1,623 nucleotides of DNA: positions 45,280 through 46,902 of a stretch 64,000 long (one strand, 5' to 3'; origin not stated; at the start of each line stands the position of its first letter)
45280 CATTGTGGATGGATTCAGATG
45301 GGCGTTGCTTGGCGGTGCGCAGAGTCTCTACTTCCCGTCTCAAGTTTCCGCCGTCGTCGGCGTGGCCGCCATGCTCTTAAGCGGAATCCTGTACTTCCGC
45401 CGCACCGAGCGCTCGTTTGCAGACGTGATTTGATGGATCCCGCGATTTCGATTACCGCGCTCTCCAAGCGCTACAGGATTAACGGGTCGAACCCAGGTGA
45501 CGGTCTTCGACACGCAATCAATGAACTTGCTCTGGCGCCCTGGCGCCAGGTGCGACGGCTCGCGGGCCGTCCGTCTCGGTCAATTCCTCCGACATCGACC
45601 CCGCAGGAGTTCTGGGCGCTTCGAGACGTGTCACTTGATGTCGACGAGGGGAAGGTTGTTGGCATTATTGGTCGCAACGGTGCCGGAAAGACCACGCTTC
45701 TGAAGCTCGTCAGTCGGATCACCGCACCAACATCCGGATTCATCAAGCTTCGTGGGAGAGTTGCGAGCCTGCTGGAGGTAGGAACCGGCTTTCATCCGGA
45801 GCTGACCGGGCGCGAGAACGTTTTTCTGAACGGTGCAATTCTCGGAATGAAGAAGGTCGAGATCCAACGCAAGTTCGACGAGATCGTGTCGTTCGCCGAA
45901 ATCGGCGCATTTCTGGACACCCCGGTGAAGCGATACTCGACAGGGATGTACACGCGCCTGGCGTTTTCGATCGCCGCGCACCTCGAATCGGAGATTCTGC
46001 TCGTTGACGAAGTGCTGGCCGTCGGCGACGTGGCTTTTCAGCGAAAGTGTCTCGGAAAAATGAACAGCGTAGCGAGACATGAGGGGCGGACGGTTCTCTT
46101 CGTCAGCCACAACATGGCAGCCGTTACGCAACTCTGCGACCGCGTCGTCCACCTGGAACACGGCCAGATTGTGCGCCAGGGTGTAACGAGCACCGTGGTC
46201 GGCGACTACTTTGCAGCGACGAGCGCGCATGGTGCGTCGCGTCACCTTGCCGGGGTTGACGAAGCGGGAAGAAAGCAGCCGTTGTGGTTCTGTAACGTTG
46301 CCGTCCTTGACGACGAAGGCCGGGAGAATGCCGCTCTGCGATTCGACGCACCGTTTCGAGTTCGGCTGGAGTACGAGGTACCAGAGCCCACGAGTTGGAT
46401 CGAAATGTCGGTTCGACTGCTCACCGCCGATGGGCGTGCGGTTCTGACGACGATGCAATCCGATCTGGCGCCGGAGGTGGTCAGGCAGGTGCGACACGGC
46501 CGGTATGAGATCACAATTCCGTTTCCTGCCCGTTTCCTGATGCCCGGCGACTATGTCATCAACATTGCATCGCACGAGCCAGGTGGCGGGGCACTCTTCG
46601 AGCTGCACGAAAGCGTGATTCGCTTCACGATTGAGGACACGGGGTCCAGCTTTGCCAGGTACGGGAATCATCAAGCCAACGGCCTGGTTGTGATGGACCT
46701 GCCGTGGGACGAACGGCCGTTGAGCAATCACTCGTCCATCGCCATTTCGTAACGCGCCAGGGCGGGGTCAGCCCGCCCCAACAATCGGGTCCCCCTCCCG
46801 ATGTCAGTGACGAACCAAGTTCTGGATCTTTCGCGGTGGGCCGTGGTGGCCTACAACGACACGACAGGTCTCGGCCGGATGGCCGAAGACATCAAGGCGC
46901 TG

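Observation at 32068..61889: Hybrid locus: Wzc/Wza/WbaP (Wzy-type hallmarks) with no visible Wzx flippase, an embedded Wzm/Wzt exporter, and a terminal ligase-family enzyme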

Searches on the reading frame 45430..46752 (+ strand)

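Call 11: search_protein_families(library=ncbifam, proteins=[window:45430-46752:+], max_evalue=0.01)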
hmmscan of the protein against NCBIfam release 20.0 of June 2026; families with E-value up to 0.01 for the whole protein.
window:45430-46752:+ (440 aa): 183 families (the best 25 are shown)
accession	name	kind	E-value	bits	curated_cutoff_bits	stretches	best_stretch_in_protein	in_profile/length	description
NF010065.0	PRK13545.1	equivalog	3.3e-56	191.1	538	1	61-260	37-234/549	teichoic acids export protein ATP-binding subunit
NF050108.1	galactan_ABC_ATP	equivalog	2.8e-52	177.3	400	1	63-261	44-241/244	galactan export ABC transporter ATP-binding subunit Wzt/RfbE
NF010066.0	PRK13546.1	equivalog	9.7e-49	166.1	320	1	52-261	28-235/264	teichoic acids export ABC transporter ATP-binding subunit TagH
TIGR01188.1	drrA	subfamily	6.1e-33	114.4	312.45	1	60-253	5-208/302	daunorubicin resistance ABC transporter, ATP-binding protein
TIGR04521.1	ECF_ATPase_2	equivalog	1.8e-26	92.9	330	2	131-259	106-235/279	energy-coupling factor transporter ATPase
TIGR04520.1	ECF_ATPase_1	equivalog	6.9e-23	81.4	315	2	138-257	106-224/269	energy-coupling factor transporter ATPase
TIGR00968.1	3a0106s01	subfamily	4.3e-22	78.8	342.75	1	60-256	12-218/237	sulfate ABC transporter ATP-binding protein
TIGR02314.1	ABC_MetN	equivalog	6e-22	78.1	499.7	1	59-257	16-229/343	methionine ABC transporter ATP-binding protein MetN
TIGR02142.1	modC_ABC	equivalog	7.1e-22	78.1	285.05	1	66-260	15-223/353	molybdenum ABC transporter ATP-binding protein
TIGR02315.1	ABC_phnC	equivalog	9.2e-22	77.6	266.1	2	61-110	15-64/243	phosphonate ABC transporter ATP-binding protein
TIGR01186.1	proV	subfamily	1e-21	77.5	326.6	1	63-253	8-214/363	betaine/proline/choline family ABC transporter ATP-binding protein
NF010068.0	PRK13548.1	equivalog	1.4e-21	76.8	261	2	64-111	21-68/261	heme ABC transporter ATP-binding protein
NF040840.2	tungstate_WtpC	equivalog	1.5e-21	77.1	440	1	62-256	14-218/347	tungstate ABC transporter ATP-binding protein WtpC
NF010060.0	PRK13537.1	equivalog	1.5e-21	76.6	521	1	65-257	32-234/314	nodulation factor ABC transporter ATP-binding protein NodI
NF008355.0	PRK11144.1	equivalog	1.6e-21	76.7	434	1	67-256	17-216/353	molybdenum ABC transporter ATP-binding protein ModC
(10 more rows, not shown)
